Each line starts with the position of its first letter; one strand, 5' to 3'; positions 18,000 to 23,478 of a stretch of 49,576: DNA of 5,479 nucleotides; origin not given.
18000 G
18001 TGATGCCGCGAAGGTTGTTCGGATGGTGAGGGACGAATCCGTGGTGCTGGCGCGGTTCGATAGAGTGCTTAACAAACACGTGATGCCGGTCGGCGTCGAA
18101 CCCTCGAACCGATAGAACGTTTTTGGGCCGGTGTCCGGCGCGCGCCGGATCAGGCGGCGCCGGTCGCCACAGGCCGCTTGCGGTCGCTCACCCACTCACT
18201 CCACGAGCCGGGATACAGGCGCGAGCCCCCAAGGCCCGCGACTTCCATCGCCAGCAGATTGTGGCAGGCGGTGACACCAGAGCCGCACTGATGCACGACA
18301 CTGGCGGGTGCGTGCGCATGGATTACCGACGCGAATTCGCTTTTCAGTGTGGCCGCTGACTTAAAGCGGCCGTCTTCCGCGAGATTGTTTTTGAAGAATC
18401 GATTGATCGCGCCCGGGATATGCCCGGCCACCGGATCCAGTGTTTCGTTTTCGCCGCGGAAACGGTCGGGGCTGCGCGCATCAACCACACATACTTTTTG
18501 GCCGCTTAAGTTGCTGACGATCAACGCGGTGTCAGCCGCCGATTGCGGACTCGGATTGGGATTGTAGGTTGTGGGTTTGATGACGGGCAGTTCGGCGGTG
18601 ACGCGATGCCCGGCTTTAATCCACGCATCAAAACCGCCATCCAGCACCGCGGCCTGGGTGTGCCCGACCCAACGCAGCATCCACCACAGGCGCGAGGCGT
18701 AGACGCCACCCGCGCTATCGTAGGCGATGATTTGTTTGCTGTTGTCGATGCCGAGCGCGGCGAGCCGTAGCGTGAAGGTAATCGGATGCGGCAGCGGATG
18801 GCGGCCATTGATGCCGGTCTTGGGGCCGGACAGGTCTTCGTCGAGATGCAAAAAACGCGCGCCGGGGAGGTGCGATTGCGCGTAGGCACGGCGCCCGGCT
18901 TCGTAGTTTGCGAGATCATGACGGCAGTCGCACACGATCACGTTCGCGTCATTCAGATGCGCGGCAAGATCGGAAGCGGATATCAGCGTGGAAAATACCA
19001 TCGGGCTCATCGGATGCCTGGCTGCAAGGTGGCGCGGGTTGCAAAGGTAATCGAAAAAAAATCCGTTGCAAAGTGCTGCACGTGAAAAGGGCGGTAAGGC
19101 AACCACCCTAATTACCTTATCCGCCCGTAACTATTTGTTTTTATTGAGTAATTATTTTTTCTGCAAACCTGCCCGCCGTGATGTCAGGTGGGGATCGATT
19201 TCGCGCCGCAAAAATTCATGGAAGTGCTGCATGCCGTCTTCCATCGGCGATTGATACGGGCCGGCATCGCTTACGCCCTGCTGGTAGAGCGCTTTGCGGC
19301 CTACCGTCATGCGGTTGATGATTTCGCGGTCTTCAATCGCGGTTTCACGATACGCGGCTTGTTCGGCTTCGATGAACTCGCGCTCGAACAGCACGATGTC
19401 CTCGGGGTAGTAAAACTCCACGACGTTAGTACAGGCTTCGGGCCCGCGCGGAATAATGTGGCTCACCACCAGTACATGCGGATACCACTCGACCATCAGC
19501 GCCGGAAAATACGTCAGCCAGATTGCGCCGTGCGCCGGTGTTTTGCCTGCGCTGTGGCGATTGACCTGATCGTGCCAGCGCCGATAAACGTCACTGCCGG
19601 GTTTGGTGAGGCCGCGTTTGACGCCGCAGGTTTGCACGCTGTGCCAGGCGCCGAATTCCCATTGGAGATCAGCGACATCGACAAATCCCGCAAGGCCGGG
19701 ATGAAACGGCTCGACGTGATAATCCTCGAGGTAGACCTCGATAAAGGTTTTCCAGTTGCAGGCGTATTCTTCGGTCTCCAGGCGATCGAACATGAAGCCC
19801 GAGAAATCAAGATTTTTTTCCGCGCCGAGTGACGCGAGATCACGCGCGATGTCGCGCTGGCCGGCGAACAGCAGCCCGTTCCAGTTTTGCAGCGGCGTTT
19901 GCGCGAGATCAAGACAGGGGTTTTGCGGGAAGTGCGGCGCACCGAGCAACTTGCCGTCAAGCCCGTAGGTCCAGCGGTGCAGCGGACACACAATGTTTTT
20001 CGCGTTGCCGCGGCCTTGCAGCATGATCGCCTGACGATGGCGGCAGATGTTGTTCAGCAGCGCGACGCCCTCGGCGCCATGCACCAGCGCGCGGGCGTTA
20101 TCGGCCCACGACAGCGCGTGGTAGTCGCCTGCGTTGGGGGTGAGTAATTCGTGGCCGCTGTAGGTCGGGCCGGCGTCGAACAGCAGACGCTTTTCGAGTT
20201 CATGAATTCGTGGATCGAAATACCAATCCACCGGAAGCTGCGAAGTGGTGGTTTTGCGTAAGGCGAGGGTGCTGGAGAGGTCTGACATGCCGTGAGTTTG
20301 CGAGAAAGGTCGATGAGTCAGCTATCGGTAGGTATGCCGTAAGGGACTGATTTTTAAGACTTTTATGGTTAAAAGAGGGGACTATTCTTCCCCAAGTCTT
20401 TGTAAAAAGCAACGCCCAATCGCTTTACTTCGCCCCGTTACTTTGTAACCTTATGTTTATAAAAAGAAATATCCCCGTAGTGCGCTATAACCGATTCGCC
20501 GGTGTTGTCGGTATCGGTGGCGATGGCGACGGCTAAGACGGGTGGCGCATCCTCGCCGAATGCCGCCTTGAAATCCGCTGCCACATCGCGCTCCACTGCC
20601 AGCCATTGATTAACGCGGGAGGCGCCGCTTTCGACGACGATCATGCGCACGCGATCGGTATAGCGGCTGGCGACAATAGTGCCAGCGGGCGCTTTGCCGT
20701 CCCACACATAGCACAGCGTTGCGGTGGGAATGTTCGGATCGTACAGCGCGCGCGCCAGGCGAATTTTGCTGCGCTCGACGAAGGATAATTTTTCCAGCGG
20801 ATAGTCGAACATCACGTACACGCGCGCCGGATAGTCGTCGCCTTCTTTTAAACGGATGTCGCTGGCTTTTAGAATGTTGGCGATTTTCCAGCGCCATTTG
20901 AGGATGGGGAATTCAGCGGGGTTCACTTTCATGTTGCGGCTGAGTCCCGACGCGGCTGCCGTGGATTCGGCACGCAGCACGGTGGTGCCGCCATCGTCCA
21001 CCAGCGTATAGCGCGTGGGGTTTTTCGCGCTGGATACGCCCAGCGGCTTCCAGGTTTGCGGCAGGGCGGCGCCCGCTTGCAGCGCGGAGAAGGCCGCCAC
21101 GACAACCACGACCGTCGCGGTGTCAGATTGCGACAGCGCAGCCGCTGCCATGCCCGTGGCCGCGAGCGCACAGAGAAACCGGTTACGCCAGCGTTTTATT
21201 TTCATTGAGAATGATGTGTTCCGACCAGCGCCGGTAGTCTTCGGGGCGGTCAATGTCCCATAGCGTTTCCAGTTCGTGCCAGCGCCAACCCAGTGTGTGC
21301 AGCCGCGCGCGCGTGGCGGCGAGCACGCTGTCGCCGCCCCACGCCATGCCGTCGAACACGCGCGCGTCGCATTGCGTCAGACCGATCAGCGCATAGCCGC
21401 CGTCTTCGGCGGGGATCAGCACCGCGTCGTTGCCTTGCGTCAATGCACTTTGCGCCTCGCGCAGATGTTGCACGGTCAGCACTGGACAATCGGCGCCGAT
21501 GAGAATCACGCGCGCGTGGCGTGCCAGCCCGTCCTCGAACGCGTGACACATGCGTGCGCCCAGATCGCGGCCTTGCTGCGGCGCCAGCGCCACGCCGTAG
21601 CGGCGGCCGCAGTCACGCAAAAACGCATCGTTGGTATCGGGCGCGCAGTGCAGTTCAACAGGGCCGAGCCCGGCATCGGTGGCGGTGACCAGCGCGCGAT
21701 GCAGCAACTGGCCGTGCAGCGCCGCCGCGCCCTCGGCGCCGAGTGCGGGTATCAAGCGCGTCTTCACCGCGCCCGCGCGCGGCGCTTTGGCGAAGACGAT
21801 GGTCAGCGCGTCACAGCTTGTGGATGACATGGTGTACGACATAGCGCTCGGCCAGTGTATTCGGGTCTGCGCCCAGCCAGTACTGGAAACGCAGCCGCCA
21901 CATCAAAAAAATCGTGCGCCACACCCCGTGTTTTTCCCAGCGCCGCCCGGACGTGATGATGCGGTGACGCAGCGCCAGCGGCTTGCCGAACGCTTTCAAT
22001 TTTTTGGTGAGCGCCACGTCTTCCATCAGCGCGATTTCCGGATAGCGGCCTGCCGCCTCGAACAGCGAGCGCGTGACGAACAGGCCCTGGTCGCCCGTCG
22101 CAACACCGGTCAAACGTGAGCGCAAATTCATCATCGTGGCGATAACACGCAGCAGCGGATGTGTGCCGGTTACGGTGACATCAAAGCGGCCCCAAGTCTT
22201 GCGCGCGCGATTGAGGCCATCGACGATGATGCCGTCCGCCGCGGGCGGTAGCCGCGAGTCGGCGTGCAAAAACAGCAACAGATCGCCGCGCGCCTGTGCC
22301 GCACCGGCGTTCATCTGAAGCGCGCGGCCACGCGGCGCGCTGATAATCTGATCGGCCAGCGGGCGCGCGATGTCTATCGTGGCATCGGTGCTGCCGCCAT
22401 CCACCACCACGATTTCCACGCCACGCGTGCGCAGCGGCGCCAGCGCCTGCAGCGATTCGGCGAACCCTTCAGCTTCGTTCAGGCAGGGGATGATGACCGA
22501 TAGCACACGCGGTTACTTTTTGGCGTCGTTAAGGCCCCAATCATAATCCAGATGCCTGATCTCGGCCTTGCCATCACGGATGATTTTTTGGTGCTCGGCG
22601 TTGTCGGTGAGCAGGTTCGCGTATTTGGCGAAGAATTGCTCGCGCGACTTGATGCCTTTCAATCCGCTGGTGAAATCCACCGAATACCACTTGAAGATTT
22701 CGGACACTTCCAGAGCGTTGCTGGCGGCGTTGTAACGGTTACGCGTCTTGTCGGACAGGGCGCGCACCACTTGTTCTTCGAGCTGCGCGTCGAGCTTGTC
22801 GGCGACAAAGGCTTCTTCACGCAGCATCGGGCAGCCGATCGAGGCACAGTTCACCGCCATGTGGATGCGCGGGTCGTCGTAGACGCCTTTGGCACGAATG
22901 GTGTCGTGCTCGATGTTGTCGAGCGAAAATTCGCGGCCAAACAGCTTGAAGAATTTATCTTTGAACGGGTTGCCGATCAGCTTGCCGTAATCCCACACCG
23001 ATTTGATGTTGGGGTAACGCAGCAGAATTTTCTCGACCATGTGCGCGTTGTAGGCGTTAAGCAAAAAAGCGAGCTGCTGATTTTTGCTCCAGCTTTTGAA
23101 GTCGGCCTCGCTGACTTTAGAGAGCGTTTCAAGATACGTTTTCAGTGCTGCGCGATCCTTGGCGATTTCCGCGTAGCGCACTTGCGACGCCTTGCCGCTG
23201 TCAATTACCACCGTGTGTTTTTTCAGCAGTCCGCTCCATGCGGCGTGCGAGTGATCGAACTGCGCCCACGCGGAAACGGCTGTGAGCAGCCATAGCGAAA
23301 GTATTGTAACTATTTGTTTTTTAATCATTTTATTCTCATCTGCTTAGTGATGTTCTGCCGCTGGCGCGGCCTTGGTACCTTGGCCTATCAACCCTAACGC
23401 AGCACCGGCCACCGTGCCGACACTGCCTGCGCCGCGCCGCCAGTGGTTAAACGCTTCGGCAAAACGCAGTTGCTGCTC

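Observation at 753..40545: Recurrent AT-rich 16-25 bp motif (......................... family) hugging stop codons and operon boundaries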

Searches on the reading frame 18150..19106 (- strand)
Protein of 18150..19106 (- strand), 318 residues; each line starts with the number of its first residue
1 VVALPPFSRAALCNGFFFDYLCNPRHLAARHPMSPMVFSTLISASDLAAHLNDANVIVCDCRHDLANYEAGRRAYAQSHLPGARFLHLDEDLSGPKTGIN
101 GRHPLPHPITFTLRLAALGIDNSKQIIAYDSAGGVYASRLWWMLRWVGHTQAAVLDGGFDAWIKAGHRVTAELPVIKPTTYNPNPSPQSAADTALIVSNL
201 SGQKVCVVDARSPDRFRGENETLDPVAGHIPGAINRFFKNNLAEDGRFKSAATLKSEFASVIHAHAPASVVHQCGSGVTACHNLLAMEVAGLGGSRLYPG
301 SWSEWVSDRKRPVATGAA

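Call 17: search_protein_families(library=pfam, proteins=[window:18150-19106:-])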
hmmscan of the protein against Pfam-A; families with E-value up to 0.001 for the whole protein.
window:18150-19106:- (318 aa): 1 family
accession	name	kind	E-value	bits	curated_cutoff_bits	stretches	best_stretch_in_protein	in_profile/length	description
PF00581.25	Rhodanese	-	7.6e-25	87.8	22.2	2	43-164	1-101/102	Rhodanese-like domain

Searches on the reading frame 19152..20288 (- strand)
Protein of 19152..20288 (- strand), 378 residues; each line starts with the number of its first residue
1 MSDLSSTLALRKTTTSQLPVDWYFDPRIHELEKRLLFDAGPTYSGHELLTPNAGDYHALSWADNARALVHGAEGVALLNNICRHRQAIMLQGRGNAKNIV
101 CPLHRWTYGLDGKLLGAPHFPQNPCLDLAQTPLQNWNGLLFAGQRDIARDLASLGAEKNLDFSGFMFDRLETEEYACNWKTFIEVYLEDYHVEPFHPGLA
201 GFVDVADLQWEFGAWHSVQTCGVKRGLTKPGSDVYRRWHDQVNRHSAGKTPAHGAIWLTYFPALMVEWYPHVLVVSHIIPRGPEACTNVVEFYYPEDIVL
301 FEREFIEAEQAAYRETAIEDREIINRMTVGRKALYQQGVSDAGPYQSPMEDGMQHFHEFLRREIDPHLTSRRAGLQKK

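Call 17: search_protein_families(library=pfam, proteins=[window:19152-20288:-])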
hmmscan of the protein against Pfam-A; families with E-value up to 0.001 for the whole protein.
window:19152-20288:- (378 aa): 2 families
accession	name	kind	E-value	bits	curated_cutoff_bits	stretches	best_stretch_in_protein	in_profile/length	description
PF00848.25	Ring_hydroxyl_A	-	8.5e-39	134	24.9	1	174-363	13-205/208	Ring hydroxylating alpha subunit (catalytic domain)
PF00355.32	Rieske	-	3.2e-11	43.4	20.3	1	53-123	13-84/88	Rieske [2Fe-2S] domain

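Call 27: find_related_loci(query=window:19152-20288:-, collection=metagenome_contigs, flank=10000)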
Query window:19152-20288:- (378 aa) in metagenome_contigs; peptide patterns used: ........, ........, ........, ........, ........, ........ (x = any residue, [..] = any of these).
600 stretches matched a pattern (row limit reached: there are more); 593 encode a relative of the query (tblastn E <= 1e-3); the best 80 are kept; 80 distinct loci.
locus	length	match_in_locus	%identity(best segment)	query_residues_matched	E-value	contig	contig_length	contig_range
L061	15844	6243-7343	84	1-368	0e+0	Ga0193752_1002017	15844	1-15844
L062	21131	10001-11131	74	1-376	0e+0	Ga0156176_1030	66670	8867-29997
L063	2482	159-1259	73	1-368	0e+0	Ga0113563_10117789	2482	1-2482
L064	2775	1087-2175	74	1-364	0e+0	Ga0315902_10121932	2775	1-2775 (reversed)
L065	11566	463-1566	73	1-369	0e+0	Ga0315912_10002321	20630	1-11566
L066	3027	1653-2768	71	1-377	0e+0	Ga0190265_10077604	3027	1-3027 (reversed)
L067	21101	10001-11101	77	1-368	0e+0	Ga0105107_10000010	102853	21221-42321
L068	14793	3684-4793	71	1-370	0e+0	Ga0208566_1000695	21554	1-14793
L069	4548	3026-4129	70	1-368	0e+0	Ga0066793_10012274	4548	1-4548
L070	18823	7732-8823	71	1-364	0e+0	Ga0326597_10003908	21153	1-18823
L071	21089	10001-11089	69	1-364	1e-180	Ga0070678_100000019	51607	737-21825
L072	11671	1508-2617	66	2-369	5e-180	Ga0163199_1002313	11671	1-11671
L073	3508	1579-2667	69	1-364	0e+0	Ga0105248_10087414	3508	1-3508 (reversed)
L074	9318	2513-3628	66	1-373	3e-174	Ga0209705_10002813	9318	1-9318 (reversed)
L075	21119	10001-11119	66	1-373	2e-173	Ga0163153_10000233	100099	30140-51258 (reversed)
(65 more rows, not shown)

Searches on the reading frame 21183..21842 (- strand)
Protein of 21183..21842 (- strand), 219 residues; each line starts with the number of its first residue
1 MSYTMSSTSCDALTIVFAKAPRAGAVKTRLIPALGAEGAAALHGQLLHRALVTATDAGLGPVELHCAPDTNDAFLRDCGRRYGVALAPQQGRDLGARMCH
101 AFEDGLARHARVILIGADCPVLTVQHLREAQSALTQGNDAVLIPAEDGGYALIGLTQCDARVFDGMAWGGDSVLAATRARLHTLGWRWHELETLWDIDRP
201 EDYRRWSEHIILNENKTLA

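Call 17: search_protein_families(library=pfam, proteins=[window:21183-21842:-])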
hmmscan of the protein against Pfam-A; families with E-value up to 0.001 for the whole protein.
window:21183-21842:- (219 aa): 2 families
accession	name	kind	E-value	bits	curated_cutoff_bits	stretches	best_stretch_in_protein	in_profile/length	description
PF09837.15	DUF2064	-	1.1e-30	106.3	25.8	1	53-169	4-119/120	Uncharacterized protein conserved in bacteria (DUF2064)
PF12804.13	NTP_transf_3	-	1.7e-05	25.5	27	1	45-163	24-128/160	MobA-like NTP transferase domain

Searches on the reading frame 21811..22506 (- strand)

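Call 17: search_protein_families(library=pfam, proteins=[window:21811-22506:-])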
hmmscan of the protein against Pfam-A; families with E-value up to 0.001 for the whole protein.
window:21811-22506:- (231 aa): 2 families
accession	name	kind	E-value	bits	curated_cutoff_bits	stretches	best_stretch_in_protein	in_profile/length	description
PF00535.33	Glycos_transf_2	-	5.6e-18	65.9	23.3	1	3-121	1-128/168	Glycosyl transferase family 2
PF13641.12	Glyco_tranf_2_3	-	0.00025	21.6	27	1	2-89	3-102/230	Glycosyltransferase like family 2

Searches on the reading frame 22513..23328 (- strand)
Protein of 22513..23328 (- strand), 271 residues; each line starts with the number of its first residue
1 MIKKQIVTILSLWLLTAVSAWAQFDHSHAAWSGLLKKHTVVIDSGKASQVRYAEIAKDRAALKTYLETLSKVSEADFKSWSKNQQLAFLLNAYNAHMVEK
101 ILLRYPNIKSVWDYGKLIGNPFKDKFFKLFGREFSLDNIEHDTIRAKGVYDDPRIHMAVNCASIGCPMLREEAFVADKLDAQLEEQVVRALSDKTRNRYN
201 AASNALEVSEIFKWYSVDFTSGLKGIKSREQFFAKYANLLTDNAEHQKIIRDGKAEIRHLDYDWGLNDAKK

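Call 17: search_protein_families(library=pfam, proteins=[window:22513-23328:-])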
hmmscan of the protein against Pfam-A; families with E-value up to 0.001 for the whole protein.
window:22513-23328:- (271 aa): 1 family
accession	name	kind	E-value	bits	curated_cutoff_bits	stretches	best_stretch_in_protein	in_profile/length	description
PF04784.19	DUF547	-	7.8e-24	84.5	27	1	78-186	2-120/125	Protein of unknown function, DUF547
